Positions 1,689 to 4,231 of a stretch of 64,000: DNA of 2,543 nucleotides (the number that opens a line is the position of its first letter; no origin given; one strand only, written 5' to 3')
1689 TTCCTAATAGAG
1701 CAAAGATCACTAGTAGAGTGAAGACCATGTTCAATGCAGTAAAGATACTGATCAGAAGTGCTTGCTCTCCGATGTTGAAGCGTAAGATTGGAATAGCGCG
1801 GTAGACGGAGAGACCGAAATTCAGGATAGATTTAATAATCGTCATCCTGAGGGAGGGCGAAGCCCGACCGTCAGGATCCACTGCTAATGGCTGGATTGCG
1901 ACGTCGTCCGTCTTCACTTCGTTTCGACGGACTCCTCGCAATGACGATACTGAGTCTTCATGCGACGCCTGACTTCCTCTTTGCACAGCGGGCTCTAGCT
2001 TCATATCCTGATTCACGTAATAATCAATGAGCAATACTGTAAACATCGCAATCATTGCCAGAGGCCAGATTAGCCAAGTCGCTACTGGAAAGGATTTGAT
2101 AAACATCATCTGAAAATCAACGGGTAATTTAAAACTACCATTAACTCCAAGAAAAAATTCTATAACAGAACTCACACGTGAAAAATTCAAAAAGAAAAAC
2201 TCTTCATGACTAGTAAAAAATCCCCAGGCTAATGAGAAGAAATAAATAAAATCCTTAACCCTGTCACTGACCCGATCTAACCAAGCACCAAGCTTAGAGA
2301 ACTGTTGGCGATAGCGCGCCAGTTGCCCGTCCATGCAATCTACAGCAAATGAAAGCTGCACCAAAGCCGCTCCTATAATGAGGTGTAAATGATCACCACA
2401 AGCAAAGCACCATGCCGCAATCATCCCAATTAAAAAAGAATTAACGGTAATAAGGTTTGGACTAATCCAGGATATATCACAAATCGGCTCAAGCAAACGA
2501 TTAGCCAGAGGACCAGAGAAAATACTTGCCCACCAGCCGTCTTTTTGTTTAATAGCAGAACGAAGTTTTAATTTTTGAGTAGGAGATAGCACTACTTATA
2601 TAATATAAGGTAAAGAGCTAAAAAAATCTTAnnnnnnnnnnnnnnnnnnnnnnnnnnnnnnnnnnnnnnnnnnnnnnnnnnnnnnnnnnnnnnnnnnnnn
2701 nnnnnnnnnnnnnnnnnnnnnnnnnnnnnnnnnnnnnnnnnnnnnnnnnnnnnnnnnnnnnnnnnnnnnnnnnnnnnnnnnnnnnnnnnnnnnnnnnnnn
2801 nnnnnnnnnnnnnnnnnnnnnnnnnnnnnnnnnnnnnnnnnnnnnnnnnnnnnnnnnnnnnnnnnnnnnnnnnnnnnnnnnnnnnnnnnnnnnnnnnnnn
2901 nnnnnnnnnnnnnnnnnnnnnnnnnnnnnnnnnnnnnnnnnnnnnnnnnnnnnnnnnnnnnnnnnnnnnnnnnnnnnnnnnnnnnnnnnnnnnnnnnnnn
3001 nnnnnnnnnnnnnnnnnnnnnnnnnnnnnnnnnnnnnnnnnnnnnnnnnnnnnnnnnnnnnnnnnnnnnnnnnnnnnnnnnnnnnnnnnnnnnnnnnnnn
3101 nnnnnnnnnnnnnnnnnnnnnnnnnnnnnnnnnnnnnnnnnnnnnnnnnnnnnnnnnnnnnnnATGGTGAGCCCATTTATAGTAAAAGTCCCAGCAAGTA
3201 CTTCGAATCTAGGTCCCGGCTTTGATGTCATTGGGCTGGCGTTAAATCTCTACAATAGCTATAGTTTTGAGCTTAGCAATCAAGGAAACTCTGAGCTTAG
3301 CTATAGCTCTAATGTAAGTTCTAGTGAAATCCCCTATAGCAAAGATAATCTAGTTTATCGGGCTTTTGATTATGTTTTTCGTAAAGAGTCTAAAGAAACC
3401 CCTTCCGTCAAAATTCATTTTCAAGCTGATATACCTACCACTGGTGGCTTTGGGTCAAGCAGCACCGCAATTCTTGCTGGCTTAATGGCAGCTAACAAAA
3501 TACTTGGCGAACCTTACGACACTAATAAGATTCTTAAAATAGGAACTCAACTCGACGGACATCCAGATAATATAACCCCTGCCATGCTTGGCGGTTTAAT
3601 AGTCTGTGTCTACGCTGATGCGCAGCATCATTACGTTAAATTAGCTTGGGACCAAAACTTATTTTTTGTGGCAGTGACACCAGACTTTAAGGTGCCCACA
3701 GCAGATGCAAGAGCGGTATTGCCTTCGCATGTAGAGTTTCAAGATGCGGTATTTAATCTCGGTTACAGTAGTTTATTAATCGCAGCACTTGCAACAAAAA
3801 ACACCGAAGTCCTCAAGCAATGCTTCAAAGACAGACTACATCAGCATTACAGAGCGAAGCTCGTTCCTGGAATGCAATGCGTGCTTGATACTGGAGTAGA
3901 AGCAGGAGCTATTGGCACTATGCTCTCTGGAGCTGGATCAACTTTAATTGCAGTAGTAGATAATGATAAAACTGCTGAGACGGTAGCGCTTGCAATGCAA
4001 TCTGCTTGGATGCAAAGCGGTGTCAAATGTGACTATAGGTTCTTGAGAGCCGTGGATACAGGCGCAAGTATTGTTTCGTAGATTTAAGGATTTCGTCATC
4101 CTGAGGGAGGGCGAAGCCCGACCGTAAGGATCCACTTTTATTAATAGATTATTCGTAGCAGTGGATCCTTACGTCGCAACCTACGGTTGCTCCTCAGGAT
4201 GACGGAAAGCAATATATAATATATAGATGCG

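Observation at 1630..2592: Repeat doublet inserted in-frame in a CDP-alcohol phosphatidyltransferase gene (RPE-like behaviour)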

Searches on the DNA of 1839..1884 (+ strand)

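Call 29: build_rna_model(alignment_id=A2, structure=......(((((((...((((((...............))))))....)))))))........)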
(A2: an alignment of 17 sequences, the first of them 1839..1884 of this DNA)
Model R1 built from alignment A2 (17 sequences, 62 columns); structure: as given.
model positions 48; base pairs 13; branch points 0; effective number of sequences 15.09; information 1.15 bits per position. Calibrated on 0.2 Mb of random sequence (short: E-values are rough).
structure used (alignment columns):
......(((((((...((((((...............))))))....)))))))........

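Call 30: search_with_rna_model(model_id=R1, sources=[window, L001, L002, L003, L004, L005, L006, L007, L008, L009, L010, L011, L012, L013, L014, L015, L016, L017, L018, L019, L020, L021, L022, L023, L024, L025, L026, L027, L028, L029, L030, L031, L032, L033, L034, L036, L037, L038], max_evalue=1)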
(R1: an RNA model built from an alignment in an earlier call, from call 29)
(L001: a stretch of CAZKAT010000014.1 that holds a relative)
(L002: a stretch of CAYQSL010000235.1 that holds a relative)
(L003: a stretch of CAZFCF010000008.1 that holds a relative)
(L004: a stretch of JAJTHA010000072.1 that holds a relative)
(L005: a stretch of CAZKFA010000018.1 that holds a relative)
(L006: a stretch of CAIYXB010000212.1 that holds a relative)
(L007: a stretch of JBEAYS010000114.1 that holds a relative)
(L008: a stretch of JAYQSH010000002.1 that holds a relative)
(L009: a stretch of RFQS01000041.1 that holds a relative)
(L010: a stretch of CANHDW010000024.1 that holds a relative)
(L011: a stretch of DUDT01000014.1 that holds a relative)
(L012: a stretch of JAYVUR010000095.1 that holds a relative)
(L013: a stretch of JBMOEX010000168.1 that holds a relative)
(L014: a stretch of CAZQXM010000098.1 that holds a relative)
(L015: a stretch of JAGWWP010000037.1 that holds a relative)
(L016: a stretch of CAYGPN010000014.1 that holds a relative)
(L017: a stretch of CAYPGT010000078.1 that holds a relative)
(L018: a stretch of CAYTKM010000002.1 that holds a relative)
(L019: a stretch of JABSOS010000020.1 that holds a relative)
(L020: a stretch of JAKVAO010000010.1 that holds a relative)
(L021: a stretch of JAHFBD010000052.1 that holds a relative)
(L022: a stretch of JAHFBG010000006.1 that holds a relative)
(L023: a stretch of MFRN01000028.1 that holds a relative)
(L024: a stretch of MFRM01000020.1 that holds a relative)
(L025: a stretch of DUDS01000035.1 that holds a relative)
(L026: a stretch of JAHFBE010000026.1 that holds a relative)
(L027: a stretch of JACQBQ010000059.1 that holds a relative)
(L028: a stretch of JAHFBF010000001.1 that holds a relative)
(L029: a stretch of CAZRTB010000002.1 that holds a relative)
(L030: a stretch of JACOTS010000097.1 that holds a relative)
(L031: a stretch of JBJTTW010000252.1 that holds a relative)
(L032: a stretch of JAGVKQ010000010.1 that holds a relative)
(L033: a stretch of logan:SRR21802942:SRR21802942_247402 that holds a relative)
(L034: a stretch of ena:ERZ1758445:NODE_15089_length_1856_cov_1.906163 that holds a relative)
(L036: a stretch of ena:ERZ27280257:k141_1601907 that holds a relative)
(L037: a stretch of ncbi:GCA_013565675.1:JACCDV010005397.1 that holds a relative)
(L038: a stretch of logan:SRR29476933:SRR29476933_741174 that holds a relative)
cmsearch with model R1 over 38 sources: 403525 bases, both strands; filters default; matches with E-value up to 1: 30.
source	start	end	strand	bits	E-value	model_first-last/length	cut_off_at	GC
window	26157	26204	-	69.1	9.5e-19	1-48/48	no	0.54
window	57085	57132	+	69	9.8e-19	1-48/48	no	0.52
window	4158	4205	-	65.9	9.8e-18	1-48/48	no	0.58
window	26094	26141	+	63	7.9e-17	1-48/48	no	0.6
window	54398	54443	+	62.8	9.1e-17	1-48/48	no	0.59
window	54439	54486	-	62.6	1e-16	1-48/48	no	0.56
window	20543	20588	-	61.6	2.2e-16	1-48/48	no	0.65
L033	3289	3332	+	58.1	2.9e-15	1-48/48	no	0.55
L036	3610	3655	+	57.9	3.1e-15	1-48/48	no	0.59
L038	3559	3616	+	57.6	4.1e-15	1-48/48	no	0.59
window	57154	57199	-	57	6.3e-15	1-48/48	no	0.61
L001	6625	6670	-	56.9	6.9e-15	1-48/48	no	0.61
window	4093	4138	+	56.8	7.2e-15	1-48/48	no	0.59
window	1839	1884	+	54.9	2.9e-14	1-48/48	no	0.65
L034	1006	1054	+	53.3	9e-14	1-48/48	no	0.59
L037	3609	3652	+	48.8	2.3e-12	1-48/48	no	0.59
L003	2845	2885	-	44.4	6e-11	1-48/48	no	0.56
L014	3495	3536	+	41.3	5.7e-10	1-48/48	no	0.57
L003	2789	2828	+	36.2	2.2e-08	1-48/48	no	0.65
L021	2010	2048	-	31.1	9.2e-07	1-48/48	no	0.46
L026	6728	6767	+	31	9.8e-07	1-48/48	no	0.52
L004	2617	2660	+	23.4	0.00024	1-48/48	no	0.57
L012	2442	2483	+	20.2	0.0026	1-48/48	no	0.69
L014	2710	2742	+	16.4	0.041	1-48/48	no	0.58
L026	6771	6814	-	16.3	0.044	1-48/48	no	0.55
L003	2890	2923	-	15.6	0.074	1-48/48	no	0.53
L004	6577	6616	-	13.7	0.3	1-48/48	no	0.65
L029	7678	7721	-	13.4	0.35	1-48/48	no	0.41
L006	812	851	+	12.6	0.65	1-48/48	no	0.57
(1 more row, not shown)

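Call 51: search_with_rna_model(model_id=R1, sources=[L040, L041, L042, L043, L044, L045, L046, L047, L048, L049, L050, L051, L052, L053, L054, L055, L056, L057], max_evalue=0.01)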
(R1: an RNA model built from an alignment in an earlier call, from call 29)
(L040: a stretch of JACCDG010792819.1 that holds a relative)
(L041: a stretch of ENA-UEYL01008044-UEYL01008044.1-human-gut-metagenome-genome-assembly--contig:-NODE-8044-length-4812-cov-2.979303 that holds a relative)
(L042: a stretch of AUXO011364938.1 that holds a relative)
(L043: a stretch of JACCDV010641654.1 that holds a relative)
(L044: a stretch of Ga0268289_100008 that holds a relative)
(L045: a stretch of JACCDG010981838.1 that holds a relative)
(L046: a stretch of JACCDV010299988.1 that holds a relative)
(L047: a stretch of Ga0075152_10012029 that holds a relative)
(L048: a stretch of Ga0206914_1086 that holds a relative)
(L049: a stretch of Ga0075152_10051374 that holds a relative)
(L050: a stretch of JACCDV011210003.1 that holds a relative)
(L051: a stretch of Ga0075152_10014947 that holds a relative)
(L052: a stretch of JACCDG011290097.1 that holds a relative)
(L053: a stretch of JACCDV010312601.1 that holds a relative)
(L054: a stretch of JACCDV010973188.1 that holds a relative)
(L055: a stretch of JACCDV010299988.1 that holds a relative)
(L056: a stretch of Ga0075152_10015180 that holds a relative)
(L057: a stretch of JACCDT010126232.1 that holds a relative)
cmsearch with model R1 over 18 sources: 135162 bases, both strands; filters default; matches with E-value up to 0.01: 52.
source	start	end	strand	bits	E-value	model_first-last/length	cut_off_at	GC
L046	5739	5784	-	67.2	1.2e-18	1-48/48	no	0.54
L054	9653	9698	-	61.4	8.3e-17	1-48/48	no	0.59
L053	651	696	-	59.3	3.9e-16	1-48/48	no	0.61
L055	3128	3175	-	54.7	1.1e-14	1-48/48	no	0.58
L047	328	372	-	54.5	1.2e-14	1-48/48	no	0.69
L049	2073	2118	-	51.9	8.6e-14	1-48/48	no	0.65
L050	3028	3073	+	51.3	1.3e-13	1-48/48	no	0.5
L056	2120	2163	-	51.1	1.5e-13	1-48/48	no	0.68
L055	3081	3124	+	51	1.6e-13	1-48/48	no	0.57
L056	1364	1407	-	50.9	1.8e-13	1-48/48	no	0.59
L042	2354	2403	+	50.9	1.8e-13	1-48/48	no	0.52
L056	2453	2496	-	50.8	1.9e-13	1-48/48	no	0.64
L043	6331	6374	+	50.1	3.1e-13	1-48/48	no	0.61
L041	944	995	+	50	3.2e-13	1-48/48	no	0.56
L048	7447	7490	-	49.4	5.2e-13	1-48/48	no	0.64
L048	1464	1507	+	48.9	7.3e-13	1-48/48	no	0.61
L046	12028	12073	+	48.8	8e-13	1-48/48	no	0.5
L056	1231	1274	-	48.4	1.1e-12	1-48/48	no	0.66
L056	95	138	-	48.3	1.1e-12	1-48/48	no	0.64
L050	3078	3123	-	47.6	2e-12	1-48/48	no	0.61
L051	4873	4918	+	47.5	2e-12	1-48/48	no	0.67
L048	1538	1581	-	47.4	2.2e-12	1-48/48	no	0.61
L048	4196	4239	+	46.1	5.5e-12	1-48/48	no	0.59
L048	3429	3472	+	44.9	1.4e-11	1-48/48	no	0.59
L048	4273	4316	-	44.2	2.4e-11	1-48/48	no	0.61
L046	3421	3460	+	43.6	3.4e-11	1-48/48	no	0.5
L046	11285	11330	+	42.9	6.1e-11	1-48/48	no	0.61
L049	1967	2012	+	42.5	7.8e-11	1-48/48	no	0.65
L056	4430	4474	-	40.9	2.6e-10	1-48/48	no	0.64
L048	3483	3524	-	39.7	6e-10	1-48/48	no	0.55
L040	10787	10830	-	39.2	8.9e-10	1-48/48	no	0.57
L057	8805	8848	+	39.2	8.9e-10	1-48/48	no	0.57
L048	7333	7376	+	38.7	1.2e-09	1-48/48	no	0.66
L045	1327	1370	+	38.3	1.7e-09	1-48/48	no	0.59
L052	11728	11771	-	38.3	1.7e-09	1-48/48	no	0.59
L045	1501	1544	-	38.2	1.7e-09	1-48/48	no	0.59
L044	856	906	-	37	4.2e-09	1-48/48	no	0.55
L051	334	378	+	34.6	2.4e-08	1-48/48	no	0.53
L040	10483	10526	+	34.4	2.8e-08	1-48/48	no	0.57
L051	387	431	-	34.4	2.9e-08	1-48/48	no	0.51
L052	11610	11649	+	32.3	1.3e-07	1-48/48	no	0.47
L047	265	307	+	30.9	3.7e-07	1-48/48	no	0.56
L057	9109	9152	-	30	7.1e-07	1-48/48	no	0.55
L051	4924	4966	-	29.8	7.8e-07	1-48/48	no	0.6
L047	3736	3778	+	28.6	1.9e-06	1-48/48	no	0.6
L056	2407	2448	+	27.1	5.5e-06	1-48/48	no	0.57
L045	1603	1642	-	26.9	6.8e-06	1-48/48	no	0.55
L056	1188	1229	+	25.7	1.5e-05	1-48/48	no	0.62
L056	2077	2118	+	23.6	7.2e-05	1-48/48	no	0.52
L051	4054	4096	-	23.1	0.0001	1-48/48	no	0.58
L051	4970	4990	+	19.1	0.0019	1-23/48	3'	0.67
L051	4010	4052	+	18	0.0044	1-48/48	no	0.58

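Call 65: search_with_rna_model(model_id=R1, sources=[L059, L058], max_evalue=1, filters=off)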
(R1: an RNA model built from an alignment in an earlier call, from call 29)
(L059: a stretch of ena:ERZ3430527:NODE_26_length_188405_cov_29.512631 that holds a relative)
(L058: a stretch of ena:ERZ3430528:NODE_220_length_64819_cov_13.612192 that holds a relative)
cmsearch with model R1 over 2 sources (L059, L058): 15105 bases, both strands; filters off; matches with E-value up to 1: 3.
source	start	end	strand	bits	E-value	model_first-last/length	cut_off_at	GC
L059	10625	10670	-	56.9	2.6e-16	1-48/48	no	0.61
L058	1709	1754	-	54.9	1.1e-15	1-48/48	no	0.65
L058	1646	1705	+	51.2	1.5e-14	1-48/48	no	0.57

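Call 74: search_with_rna_model(model_id=R1, sources=[L061, L062, L063], max_evalue=1, filters=off)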
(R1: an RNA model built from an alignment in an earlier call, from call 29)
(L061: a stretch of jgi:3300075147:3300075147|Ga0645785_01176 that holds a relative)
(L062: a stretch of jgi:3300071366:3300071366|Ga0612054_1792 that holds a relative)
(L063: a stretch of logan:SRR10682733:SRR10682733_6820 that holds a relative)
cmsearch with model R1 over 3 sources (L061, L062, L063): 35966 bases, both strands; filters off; matches with E-value up to 1: 3.
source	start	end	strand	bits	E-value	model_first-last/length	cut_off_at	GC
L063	1061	1094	+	25.5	4.8e-06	1-48/48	no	0.56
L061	17768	17803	+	18.4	0.00087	1-48/48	no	0.53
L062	1400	1433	+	18.1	0.0011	1-48/48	no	0.44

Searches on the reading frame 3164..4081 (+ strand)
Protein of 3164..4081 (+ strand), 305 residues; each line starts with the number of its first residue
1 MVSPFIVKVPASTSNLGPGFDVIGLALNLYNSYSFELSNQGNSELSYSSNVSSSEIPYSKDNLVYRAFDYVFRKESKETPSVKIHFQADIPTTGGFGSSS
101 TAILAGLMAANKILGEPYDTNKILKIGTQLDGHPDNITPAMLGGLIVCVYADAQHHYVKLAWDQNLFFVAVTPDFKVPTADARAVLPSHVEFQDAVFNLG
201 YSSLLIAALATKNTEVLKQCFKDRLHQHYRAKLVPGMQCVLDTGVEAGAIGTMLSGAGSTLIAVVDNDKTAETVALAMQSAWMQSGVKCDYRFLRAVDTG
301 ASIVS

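Call 6: search_protein_families(library=pfam, proteins=[window:3164-4081:+], max_evalue=0.01)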
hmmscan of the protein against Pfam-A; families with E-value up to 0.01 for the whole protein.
window:3164-4081:+ (305 aa): 3 families
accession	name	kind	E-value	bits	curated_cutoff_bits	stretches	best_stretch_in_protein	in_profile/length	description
PF00288.32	GHMP_kinases_N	-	2e-16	60.4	22.3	1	62-144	1-87/87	GHMP kinases N terminal domain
PF08544.19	GHMP_kinases_C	-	9.5e-09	36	21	1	208-282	4-83/85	GHMP kinases C terminal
PF22700.2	MVD-like_N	-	0.0067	16.5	27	0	60-126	61-127/157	Diphosphomevalonate decarboxylase-like N-terminal domain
